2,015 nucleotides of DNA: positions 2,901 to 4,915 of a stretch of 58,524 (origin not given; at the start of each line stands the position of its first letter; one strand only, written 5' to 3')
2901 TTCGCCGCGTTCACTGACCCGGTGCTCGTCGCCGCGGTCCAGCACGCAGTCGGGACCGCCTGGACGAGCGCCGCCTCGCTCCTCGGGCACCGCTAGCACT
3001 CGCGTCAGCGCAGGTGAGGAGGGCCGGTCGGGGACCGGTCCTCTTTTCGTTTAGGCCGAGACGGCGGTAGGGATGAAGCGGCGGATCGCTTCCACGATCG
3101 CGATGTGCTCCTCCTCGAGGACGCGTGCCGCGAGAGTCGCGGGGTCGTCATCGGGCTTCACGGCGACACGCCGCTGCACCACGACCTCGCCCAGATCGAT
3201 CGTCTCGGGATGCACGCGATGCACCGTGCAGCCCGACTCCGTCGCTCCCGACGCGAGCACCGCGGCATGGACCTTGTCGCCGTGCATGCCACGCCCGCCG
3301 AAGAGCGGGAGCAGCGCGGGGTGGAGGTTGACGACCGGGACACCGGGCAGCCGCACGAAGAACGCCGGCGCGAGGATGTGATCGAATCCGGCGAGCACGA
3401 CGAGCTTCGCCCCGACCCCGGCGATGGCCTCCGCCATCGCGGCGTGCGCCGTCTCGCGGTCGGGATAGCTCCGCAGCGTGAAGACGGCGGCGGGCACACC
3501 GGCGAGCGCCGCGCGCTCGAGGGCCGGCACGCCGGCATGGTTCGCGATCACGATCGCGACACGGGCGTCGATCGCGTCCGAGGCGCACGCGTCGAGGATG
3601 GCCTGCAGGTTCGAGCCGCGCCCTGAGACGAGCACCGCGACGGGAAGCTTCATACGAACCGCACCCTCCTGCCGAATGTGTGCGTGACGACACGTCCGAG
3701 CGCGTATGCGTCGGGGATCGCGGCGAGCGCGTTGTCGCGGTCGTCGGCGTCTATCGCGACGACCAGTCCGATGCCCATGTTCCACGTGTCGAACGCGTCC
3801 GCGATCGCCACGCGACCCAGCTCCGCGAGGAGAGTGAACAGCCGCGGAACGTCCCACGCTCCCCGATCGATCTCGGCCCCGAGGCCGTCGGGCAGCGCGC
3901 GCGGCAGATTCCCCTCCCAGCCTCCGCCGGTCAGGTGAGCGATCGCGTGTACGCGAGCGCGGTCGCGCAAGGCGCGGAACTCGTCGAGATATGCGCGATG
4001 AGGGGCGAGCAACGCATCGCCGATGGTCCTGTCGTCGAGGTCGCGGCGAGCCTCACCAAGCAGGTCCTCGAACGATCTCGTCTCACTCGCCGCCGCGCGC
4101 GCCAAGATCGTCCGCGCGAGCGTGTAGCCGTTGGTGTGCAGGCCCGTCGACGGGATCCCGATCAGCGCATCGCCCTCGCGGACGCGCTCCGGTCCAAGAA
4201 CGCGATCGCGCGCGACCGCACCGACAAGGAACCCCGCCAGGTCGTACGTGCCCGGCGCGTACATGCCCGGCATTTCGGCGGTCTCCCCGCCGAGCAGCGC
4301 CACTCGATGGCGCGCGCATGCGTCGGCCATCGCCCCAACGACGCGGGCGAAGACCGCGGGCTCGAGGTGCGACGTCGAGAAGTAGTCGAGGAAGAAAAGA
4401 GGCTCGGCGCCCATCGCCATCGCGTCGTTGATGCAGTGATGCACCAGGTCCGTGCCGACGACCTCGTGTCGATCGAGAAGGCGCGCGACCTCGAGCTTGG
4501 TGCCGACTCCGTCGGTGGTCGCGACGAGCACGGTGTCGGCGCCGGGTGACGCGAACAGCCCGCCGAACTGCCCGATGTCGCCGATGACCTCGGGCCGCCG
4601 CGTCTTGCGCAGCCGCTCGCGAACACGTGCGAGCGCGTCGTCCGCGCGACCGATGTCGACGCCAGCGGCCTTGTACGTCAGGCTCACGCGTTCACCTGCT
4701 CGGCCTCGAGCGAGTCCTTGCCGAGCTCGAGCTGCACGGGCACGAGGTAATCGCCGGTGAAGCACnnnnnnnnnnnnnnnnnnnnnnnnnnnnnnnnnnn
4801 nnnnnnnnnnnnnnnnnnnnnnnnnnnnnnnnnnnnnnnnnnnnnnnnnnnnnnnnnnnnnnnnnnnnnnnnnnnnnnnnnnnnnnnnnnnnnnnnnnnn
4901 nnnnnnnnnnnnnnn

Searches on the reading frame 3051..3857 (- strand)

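Call 75: search_protein_families(library=pfam, proteins=[window:3051-3857:-], max_evalue=0.0001)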
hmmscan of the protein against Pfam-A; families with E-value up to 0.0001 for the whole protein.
window:3051-3857:- (268 aa): 1 family
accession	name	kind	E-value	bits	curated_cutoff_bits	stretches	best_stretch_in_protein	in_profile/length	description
PF00551.24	Formyl_trans_N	-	2.4e-42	145.1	26.1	1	73-258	3-181/181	Formyl transferase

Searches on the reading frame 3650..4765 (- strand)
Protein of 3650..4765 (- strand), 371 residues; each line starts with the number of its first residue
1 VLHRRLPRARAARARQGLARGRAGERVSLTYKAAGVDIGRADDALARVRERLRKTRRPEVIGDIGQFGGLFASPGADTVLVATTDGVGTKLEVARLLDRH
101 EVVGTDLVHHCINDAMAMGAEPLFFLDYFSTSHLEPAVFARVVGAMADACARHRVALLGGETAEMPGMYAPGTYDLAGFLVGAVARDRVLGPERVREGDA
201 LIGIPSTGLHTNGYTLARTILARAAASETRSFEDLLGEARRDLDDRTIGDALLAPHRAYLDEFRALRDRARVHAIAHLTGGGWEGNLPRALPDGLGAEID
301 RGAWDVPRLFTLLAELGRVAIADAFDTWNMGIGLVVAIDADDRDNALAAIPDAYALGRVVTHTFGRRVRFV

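Call 75: search_protein_families(library=pfam, proteins=[window:3650-4765:-], max_evalue=0.0001)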
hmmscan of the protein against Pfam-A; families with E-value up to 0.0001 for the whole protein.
window:3650-4765:- (371 aa): 2 families
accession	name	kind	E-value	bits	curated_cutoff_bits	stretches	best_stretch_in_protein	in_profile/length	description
PF00586.29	AIRS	-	7.7e-22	78.3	24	1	75-184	10-112/112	AIR synthase related protein, N-terminal domain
PF02769.27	AIRS_C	-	8.6e-19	68.7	23.1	1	196-361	1-147/156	AIR synthase related protein, C-terminal domain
